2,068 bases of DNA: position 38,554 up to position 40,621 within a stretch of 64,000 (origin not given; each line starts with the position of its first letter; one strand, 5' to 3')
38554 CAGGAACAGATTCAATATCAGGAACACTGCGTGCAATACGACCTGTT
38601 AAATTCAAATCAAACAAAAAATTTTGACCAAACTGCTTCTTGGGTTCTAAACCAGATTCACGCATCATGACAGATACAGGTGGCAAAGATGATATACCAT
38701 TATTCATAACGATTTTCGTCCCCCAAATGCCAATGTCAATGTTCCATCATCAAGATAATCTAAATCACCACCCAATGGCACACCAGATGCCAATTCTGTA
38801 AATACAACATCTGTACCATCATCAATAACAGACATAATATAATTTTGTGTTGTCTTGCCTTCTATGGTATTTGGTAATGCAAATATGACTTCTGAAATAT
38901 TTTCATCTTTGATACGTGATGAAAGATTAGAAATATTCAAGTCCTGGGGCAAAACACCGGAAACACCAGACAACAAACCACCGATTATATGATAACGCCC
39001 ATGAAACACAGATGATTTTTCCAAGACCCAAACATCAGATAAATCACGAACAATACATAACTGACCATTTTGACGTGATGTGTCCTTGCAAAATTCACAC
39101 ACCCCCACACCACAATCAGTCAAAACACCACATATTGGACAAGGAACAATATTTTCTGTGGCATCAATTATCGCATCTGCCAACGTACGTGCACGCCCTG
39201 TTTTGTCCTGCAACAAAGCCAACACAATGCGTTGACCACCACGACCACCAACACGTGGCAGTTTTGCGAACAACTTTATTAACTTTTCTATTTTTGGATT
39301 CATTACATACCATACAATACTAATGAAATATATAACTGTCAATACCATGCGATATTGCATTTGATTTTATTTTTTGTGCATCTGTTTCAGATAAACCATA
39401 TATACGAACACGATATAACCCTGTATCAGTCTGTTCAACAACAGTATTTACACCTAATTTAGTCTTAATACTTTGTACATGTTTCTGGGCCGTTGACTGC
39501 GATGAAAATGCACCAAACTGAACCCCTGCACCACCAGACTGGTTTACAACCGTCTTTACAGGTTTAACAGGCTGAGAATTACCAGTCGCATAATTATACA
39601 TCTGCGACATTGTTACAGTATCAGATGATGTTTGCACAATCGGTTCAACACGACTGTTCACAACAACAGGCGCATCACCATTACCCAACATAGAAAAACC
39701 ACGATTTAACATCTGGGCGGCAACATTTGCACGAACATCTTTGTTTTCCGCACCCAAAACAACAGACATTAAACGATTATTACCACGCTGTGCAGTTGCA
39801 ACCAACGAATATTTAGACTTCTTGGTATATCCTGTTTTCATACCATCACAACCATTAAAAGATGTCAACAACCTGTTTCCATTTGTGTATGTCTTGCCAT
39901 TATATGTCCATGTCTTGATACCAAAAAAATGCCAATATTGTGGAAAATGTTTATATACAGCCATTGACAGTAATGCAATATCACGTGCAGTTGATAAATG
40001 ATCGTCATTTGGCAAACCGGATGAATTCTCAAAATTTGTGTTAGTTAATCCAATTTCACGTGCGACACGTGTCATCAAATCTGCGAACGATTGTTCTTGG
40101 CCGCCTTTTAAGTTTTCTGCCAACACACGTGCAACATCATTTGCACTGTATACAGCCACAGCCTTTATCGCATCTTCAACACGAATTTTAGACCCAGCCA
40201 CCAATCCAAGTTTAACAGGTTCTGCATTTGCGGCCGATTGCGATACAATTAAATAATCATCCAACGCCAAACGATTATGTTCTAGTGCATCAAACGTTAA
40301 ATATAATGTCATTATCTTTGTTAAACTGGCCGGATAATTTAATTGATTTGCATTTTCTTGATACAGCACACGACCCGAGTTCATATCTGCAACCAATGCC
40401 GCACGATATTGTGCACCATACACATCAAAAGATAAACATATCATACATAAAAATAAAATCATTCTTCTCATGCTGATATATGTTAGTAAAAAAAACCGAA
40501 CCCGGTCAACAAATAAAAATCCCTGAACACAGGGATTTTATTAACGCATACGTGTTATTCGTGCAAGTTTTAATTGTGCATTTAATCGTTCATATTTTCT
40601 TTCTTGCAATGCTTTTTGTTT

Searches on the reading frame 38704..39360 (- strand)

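Call 29: search_protein_families(library=pfam, proteins=[window:38704-39360:-], max_evalue=0.01)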
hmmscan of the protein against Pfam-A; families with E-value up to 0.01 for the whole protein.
window:38704-39360:- (218 aa): 4 families
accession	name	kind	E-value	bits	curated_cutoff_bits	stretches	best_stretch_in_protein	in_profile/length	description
PF13662.12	Toprim_4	-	7.5e-18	65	25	1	100-185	2-81/85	Toprim domain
PF21175.2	RecR_C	-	1.3e-08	34.5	22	1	193-216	1-24/24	RecR, C-terminal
PF21176.3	RecR_HhH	-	2.7e-08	33.9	27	1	24-67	1-44/45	RecR, helix-hairpin-helix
PF01751.28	Toprim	-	0.0068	17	23.1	0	100-182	1-88/96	Toprim domain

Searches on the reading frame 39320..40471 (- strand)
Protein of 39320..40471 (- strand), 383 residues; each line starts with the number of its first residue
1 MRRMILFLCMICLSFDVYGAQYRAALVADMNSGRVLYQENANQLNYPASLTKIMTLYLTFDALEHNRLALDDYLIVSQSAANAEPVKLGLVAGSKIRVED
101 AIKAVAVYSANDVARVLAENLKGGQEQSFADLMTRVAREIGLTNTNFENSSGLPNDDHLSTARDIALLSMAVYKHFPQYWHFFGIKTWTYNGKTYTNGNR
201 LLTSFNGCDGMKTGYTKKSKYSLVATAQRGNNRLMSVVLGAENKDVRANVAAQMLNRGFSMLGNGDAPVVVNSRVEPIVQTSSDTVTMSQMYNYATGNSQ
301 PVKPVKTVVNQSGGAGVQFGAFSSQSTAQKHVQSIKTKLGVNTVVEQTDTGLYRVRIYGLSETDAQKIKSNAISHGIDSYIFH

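Call 29: search_protein_families(library=pfam, proteins=[window:39320-40471:-], max_evalue=0.01)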
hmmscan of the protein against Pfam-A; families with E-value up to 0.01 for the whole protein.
window:39320-40471:- (383 aa): 4 families
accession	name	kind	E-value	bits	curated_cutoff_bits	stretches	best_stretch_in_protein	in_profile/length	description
PF00768.25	Peptidase_S11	-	4.9e-59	200.1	27.6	1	23-242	13-238/239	D-alanyl-D-alanine carboxypeptidase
PF13354.11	Beta-lactamase2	-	4.5e-11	42.9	22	1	26-173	3-147/214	Beta-lactamase enzyme family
PF05036.18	SPOR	-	4.2e-07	30.6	21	1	312-381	2-74/76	SPOR domain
PF02113.21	Peptidase_S13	-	5.3e-05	22.6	22.8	0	24-66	20-62/444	D-Ala-D-Ala carboxypeptidase 3 (S13) family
